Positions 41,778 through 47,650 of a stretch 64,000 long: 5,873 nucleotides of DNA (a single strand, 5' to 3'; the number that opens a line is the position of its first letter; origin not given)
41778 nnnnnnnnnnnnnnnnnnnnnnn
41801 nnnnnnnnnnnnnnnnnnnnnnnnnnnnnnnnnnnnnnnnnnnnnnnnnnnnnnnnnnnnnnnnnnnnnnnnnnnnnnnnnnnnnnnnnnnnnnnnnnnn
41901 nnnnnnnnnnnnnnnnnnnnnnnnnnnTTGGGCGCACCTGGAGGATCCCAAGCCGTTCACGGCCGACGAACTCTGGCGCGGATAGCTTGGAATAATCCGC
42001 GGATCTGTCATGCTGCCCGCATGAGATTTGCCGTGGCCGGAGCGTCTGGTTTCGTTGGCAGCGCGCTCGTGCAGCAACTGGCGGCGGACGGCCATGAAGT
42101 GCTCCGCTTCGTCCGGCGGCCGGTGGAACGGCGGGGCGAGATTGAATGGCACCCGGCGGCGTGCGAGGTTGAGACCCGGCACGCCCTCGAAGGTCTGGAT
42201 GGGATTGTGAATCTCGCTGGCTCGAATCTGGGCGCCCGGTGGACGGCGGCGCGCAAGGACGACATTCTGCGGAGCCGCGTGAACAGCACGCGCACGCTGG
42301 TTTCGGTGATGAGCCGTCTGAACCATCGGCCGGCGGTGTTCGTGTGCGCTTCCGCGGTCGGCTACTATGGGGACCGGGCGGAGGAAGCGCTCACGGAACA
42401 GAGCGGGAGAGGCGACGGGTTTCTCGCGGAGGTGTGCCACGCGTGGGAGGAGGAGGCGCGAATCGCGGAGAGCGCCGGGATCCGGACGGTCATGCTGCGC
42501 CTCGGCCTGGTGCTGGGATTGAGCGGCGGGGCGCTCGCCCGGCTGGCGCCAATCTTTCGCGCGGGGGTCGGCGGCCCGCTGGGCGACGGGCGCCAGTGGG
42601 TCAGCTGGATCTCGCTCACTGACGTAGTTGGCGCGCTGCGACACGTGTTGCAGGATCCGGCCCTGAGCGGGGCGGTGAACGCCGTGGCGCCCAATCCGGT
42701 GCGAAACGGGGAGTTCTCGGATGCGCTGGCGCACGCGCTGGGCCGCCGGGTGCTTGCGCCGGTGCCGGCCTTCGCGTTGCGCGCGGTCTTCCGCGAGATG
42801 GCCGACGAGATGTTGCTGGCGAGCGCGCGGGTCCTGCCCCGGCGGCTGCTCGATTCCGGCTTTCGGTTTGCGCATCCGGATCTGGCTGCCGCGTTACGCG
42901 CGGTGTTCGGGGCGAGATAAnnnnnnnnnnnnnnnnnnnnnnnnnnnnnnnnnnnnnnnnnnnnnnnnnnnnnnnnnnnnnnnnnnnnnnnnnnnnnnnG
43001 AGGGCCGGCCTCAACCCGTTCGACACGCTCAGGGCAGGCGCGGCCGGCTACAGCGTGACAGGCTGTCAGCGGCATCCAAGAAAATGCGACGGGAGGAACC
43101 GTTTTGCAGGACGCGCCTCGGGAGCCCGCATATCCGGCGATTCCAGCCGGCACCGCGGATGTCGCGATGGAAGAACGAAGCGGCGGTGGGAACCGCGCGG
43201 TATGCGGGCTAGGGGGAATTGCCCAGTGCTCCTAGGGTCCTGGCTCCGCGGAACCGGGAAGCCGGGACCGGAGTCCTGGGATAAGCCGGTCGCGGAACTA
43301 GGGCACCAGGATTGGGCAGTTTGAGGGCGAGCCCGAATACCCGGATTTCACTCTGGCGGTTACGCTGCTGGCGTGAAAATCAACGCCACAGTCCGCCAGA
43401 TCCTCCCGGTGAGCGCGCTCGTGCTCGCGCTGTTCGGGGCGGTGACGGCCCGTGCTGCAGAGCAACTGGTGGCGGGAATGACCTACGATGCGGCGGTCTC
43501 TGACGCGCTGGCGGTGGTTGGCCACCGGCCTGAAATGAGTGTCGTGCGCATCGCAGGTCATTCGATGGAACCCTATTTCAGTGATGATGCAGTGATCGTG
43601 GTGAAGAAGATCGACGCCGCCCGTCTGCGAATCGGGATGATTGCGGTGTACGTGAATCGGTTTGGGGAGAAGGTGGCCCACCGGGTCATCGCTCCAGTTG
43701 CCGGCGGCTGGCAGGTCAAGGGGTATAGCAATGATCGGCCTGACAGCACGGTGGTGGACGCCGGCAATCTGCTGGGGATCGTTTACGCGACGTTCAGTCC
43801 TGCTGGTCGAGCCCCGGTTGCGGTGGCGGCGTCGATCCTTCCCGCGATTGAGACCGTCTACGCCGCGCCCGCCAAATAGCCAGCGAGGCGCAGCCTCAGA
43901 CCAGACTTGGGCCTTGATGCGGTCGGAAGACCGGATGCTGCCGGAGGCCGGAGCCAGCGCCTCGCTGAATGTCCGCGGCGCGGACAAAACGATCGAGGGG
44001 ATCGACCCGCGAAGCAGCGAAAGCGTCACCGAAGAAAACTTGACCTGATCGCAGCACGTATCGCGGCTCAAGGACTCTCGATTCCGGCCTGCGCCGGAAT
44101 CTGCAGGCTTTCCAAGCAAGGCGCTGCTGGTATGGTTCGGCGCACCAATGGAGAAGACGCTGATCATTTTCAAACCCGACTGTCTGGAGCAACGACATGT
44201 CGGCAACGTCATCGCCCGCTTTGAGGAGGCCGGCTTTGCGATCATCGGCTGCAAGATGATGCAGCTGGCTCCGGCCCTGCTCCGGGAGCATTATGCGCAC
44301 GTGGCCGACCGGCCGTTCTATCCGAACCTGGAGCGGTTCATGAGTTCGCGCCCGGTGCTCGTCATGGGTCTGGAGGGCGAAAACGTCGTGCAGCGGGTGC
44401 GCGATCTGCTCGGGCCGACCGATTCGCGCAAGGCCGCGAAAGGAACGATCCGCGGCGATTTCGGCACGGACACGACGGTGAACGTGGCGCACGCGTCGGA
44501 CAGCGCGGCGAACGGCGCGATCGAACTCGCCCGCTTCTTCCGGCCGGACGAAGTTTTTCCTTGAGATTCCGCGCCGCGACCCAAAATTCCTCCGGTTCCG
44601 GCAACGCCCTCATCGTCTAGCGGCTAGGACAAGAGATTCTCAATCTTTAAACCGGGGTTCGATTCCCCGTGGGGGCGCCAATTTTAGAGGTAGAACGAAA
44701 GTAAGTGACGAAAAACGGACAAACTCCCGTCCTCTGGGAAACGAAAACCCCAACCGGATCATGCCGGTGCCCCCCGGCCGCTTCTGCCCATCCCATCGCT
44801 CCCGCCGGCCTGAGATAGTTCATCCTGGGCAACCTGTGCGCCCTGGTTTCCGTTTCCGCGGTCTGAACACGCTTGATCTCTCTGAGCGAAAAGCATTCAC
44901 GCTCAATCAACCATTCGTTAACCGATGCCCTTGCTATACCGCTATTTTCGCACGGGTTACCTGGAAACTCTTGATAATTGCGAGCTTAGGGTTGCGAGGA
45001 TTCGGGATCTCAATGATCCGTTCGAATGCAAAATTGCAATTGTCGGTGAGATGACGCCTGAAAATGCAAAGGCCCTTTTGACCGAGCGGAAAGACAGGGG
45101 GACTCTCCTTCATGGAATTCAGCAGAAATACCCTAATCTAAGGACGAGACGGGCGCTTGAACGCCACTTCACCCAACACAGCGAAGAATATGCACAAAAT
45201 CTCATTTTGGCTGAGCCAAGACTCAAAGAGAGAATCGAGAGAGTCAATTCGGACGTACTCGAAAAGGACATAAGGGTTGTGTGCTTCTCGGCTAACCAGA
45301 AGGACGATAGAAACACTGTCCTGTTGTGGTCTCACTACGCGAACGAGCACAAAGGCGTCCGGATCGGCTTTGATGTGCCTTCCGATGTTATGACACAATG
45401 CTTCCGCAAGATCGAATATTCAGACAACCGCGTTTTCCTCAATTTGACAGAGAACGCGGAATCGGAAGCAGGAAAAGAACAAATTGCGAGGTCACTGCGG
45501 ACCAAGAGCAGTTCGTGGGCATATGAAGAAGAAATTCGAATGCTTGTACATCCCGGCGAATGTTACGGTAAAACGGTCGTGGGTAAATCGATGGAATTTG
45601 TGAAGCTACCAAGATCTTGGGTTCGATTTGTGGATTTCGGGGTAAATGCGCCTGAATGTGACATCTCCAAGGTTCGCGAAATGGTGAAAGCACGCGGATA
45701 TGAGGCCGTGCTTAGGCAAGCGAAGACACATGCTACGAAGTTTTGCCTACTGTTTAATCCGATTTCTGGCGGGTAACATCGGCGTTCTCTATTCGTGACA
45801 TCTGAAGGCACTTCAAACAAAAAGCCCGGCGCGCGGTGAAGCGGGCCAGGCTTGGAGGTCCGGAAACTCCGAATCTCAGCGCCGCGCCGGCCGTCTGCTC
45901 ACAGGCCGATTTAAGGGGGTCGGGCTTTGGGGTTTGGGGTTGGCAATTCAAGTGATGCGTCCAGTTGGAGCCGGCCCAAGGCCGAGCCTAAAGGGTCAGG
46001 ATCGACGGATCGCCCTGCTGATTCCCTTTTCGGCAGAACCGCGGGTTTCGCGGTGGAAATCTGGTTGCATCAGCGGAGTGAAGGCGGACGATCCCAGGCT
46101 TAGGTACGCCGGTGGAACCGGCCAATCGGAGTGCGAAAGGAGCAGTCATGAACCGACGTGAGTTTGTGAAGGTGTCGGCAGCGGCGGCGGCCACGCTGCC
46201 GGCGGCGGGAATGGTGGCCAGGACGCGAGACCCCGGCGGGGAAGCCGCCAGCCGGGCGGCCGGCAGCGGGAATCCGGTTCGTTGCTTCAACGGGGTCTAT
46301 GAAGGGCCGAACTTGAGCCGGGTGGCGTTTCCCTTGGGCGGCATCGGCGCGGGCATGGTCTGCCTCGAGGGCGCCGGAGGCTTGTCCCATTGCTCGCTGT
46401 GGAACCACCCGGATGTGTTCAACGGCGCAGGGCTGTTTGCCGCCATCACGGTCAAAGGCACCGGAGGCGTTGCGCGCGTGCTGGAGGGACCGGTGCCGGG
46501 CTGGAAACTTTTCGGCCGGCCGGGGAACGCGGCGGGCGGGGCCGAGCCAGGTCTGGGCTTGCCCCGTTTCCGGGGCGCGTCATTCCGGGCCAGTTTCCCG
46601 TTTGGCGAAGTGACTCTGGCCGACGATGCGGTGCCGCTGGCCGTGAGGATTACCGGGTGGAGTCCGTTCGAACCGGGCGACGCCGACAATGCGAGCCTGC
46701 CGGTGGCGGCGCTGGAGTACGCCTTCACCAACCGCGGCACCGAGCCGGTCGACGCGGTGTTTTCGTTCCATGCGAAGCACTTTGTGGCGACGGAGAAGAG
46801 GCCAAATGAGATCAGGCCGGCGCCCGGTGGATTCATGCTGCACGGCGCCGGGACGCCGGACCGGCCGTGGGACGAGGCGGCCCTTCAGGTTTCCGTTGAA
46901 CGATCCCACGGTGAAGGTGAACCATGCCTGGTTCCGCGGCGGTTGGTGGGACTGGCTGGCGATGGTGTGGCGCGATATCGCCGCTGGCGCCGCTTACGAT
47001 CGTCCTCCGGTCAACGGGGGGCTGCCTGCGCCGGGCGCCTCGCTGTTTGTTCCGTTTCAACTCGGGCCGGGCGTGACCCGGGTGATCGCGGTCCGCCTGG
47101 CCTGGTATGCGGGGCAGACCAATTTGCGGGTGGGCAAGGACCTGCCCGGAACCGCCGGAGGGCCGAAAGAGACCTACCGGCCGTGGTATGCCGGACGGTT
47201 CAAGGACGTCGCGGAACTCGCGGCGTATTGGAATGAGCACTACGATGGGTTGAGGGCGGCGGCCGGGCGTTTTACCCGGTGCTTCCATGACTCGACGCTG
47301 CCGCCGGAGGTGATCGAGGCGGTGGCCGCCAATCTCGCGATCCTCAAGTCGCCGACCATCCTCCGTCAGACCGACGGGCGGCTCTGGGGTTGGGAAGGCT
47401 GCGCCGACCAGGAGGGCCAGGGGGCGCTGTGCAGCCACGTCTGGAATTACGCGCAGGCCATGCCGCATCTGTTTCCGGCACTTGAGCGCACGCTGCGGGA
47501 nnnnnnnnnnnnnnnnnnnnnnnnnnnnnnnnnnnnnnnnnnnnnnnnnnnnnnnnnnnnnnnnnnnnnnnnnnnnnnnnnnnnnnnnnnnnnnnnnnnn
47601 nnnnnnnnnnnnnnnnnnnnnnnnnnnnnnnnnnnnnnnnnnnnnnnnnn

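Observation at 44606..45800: Low-GC islet inserted at the 3' end of tRNA-Glu carrying a single DUF2971-like gene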

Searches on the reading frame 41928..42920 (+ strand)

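Call 7: search_protein_families(library=ncbifam, proteins=[window:41928-42920:+], max_evalue=0.01)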
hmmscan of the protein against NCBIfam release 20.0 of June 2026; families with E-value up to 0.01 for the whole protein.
window:41928-42920:+ (330 aa): 11 families
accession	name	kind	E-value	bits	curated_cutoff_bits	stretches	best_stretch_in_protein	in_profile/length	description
TIGR01777.1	yfcH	hypoth_equivalog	1.9e-97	326.4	207.35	1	35-323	2-292/292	TIGR01777 family oxidoreductase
NF050030.1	thlkprotThyD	equivalog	2.4e-80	269.9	400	1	32-326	1-304/305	thylakoid membrane protein ThyD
TIGR03466.1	HpnA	hypoth_equivalog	2.2e-07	30.1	367.65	1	35-144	4-116/327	hopanoid-associated sugar epimerase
NF004520.0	PRK05865.1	equivalog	2.2e-06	25.9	1509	1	32-314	1-239/854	sugar epimerase family protein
NF042422.1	oxyalk_red_OleD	equivalog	2.8e-06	26.9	580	1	32-238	1-212/329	2-alkyl-3-oxoalkanoate reductase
NF058621.1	DiazavRedAvaA7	equivalog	1.8e-05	24.5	400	1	32-67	1-36/304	3-diazoavenalumate denitrifying reductase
NF042423.1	oxyalk_red_Shew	equivalog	3.4e-05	23.1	580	1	34-198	11-177/331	2-alkyl-3-oxoalkanoate reductase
TIGR01746.1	Thioester-redct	subfamily_domain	0.00053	19.3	213.35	0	36-64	4-34/371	thioester reductase domain-containing protein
TIGR01179.1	galE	equivalog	0.003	16.4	262.3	0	36-59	4-27/332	UDP-glucose 4-epimerase GalE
NF043036.1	ErythonDh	equivalog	0.008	15.4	325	0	32-68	1-37/321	D-erythronate dehydrogenase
NF041015.1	UDPsulfquin_syn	equivalog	0.0082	15.1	575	0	32-60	1-29/384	UDP-sulfoquinovose synthase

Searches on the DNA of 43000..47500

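Call 51: search_rna_families(source=window, start=43000, end=47500, threshold=evalue, max_evalue=1)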
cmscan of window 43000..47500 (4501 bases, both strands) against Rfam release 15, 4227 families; matches with E-value up to 1: 4.
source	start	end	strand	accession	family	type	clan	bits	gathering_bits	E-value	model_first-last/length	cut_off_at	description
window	44606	44677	+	RF00005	tRNA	Gene; tRNA;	CL00001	58.6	29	3e-11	1-71/71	no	tRNA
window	44606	44676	+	RF01684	mascRNA-menRNA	Gene;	-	23.1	42.5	0.23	1-56/56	no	MALAT1-associated small cytoplasmic RNA/MEN beta RNA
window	43230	43281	+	RF04121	mir-1289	Gene; miRNA;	-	22.2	66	0.49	19-70/91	no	mir-1289 microRNA precursor family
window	44606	44678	-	RF04354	Plastid-ycf2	Cis-reg;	-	20.6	65.7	0.95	1-75/75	no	Plastid-ycf2 5UTR RNA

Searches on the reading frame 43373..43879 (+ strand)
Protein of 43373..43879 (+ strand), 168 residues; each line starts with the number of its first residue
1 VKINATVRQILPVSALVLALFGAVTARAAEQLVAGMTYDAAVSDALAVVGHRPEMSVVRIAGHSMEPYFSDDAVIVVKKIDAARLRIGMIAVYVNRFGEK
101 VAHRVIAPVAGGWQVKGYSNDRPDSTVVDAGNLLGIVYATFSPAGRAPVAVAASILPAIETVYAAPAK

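Call 7: search_protein_families(library=ncbifam, proteins=[window:43373-43879:+], max_evalue=0.01)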
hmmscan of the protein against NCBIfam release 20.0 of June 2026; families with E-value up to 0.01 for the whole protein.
window:43373-43879:+ (168 aa): 3 families
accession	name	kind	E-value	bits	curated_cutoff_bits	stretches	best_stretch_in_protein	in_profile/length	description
TIGR02228.1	sigpep_I_arch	equivalog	2.7e-12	46.8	51.85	1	45-143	22-124/158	signal peptidase I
NF046067.1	SigPepSipWBacil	equivalog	9.3e-07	28.6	190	1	62-135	45-123/189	signal peptidase I SipW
TIGR02227.1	sigpep_I_bact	equivalog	0.0027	17.6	47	1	56-107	21-76/162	signal peptidase I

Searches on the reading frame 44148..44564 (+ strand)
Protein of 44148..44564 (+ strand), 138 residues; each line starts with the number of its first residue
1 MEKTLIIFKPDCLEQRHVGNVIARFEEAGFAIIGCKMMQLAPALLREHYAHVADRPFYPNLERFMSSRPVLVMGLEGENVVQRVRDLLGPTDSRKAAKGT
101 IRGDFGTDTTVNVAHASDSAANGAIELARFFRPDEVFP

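Call 7: search_protein_families(library=ncbifam, proteins=[window:44148-44564:+], max_evalue=0.01)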
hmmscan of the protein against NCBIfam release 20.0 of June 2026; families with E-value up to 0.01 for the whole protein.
window:44148-44564:+ (138 aa): 6 families
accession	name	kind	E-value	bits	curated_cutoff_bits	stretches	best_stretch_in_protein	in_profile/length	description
NF001908.0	PRK00668.1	equivalog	8e-48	161.8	155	1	1-137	3-139/141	nucleoside-diphosphate kinase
NF011112.0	PRK14540.1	equivalog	4.2e-35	120.5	202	1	1-132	2-133/135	nucleoside-diphosphate kinase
NF011114.0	PRK14542.1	equivalog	2.2e-33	114.9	250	1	1-137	1-137/137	nucleoside-diphosphate kinase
NF011113.0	PRK14541.1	equivalog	2.6e-33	115.1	255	1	1-136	1-136/140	nucleoside-diphosphate kinase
NF011116.0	PRK14545.1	equivalog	2.8e-30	105.2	217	1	3-137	5-139/139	nucleoside-diphosphate kinase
NF011115.0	PRK14543.1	equivalog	1.8e-20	73.5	287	1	2-137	6-156/169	nucleoside-diphosphate kinase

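Call 13: find_related_loci(query=window:44148-44564:+, collection=genome_contigs, flank=8000)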
Query window:44148-44564:+ (138 aa) in genome_contigs; peptide patterns used: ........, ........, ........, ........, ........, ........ (x = any residue, [..] = any of these).
600 stretches matched a pattern (row limit reached: there are more); 519 encode a relative of the query (tblastn E <= 1e-3); the best 80 are kept; 80 distinct loci.
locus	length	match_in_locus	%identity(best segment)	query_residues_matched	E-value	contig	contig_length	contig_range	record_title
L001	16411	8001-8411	85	1-137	3e-80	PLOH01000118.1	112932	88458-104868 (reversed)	MAG: Opitutia bacterium isolate fen_1464 73.20120800_E1D.18_contig_466, whole genome shotgun sequence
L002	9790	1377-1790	84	1-138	3e-79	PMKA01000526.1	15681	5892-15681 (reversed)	MAG: Opitutia bacterium isolate fen_1432 73.20120600_E2D.189_contig_12726, whole genome shotgun sequence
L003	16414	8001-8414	83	1-138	6e-79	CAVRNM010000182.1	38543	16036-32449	MAG: uncultured Verrucomicrobiae bacterium isolate MFD01223.bin.2.31 genome assembly, contig: contig_42961, whole genome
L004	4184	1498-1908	82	1-137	5e-77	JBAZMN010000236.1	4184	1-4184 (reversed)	MAG: Opitutaceae bacterium isolate SO_2017_LW4_44 scaffold_23026_c2_LW137-91_2017, whole genome shotgun sequence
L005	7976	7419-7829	82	1-137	1e-76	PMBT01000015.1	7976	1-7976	MAG: Opitutia bacterium isolate fen_1438 73.20120700_E3M.30_contig_134614, whole genome shotgun sequence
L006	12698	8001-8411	80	1-137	2e-75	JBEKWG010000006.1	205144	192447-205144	MAG: Opitutaceae bacterium isolate SPRUCE 622 SPRUCE_622_6, whole genome shotgun sequence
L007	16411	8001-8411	82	1-137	2e-75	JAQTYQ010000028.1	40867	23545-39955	MAG: Opitutaceae bacterium isolate STC_40 NODE_1896_length_40867_cov_4.683137_Sandtown_C, whole genome shotgun sequence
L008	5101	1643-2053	76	1-137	3e-74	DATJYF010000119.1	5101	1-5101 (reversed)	MAG TPA_asm: Opitutaceae bacterium isolate SMAG_U15145 k141_3317636, whole genome shotgun sequence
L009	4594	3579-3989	76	1-137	7e-74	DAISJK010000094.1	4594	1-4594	MAG TPA_asm: Opitutaceae bacterium isolate CTOTU14327 NODE_1099_length_4594_cov_2.712271, whole genome shotgun sequence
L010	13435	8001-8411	76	1-137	2e-73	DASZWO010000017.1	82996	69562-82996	MAG TPA_asm: Opitutaceae bacterium isolate SMAG_U6159 k141_293596, whole genome shotgun sequence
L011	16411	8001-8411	76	1-137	3e-73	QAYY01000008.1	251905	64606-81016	Opitutaceae bacterium EW11 EW11_contig_8_coverage:, whole genome shotgun sequence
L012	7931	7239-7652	78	1-138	9e-73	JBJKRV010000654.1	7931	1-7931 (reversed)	MAG: Opitutaceae bacterium isolate Bin_67 S1Ck127_1315617_flag_1_multi_5.0000_len_7931, whole genome shotgun sequence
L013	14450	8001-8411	73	1-137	2e-72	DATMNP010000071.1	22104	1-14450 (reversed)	MAG TPA_asm: Opitutaceae bacterium isolate SMAG_U12853 k141_477875, whole genome shotgun sequence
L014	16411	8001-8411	76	1-137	2e-72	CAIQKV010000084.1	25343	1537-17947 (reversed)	MAG: uncultured Opitutae bacterium isolate MJ-2014-D4_bin-006 genome assembly, contig: bin-006:084/121, whole genome sho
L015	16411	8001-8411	75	1-137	1e-71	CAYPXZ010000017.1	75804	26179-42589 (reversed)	MAG TPA_asm: uncultured Opitutaceae bacterium isolate binchicken_co241_301 genome assembly, contig: NODE_306_length_7580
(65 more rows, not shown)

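Call 39: search_protein_families(library=pfam, proteins=[L006:10130-11275:-], max_evalue=0.001)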
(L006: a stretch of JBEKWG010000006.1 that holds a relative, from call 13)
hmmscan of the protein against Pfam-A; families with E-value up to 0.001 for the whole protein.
L006:10130-11275:- (381 aa): 1 family
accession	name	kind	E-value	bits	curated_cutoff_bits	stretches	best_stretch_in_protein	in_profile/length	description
PF00589.27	Phage_integrase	-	8.8e-10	39.1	27.1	1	212-346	26-169/172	Phage integrase family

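Call 60: find_encoding_contigs(protein=window:44148-44564:+, flank=6000, max_places=10)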
Protein window:44148-44564:+ (138 aa): 1 contig read that carries it; 1 place shown.
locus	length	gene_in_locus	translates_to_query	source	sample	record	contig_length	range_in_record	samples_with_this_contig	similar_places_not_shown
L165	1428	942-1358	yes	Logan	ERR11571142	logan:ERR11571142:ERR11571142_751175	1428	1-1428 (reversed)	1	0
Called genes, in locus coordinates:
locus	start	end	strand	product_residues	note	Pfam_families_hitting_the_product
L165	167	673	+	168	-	-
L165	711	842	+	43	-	-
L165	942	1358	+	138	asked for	PF00334:NDK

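Call 64: search_protein_families(library=pfam, proteins=[L007:9430-11403:+, L007:8722-9234:+, L007:11274-14396:+, L006:9431-10006:+], max_evalue=0.001)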
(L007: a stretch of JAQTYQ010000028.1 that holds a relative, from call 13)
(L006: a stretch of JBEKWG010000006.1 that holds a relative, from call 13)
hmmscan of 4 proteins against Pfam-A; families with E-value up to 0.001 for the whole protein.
L007:9430-11403:+ (657 aa): 4 families
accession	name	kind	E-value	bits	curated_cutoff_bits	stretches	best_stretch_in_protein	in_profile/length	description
PF22666.2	Glyco_hydro_2_N2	-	6e-24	85.4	27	1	43-192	10-166/167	Glycosyl hydrolase 2 galactose-binding domain-like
PF02836.23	Glyco_hydro_2_C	-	2.1e-10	40.7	21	1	327-482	8-160/302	Glycosyl hydrolases family 2, TIM barrel domain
PF00703.27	Glyco_hydro_2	-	1.5e-06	29.4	23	1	217-308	15-109/109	Glycosyl hydrolases family 2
PF02837.24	Glyco_hydro_2_N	-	8e-06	26.3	28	1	85-151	67-131/169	Glycosyl hydrolases family 2, sugar binding domain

L007:8722-9234:+ (170 aa): 0 families

L007:11274-14396:+ (1040 aa): 1 family
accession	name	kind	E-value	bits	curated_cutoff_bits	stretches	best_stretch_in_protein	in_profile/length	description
PF02449.21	Glyco_hydro_42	-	0.00013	21.9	21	0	565-746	120-298/376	Beta-galactosidase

L006:9431-10006:+ (191 aa): 0 families
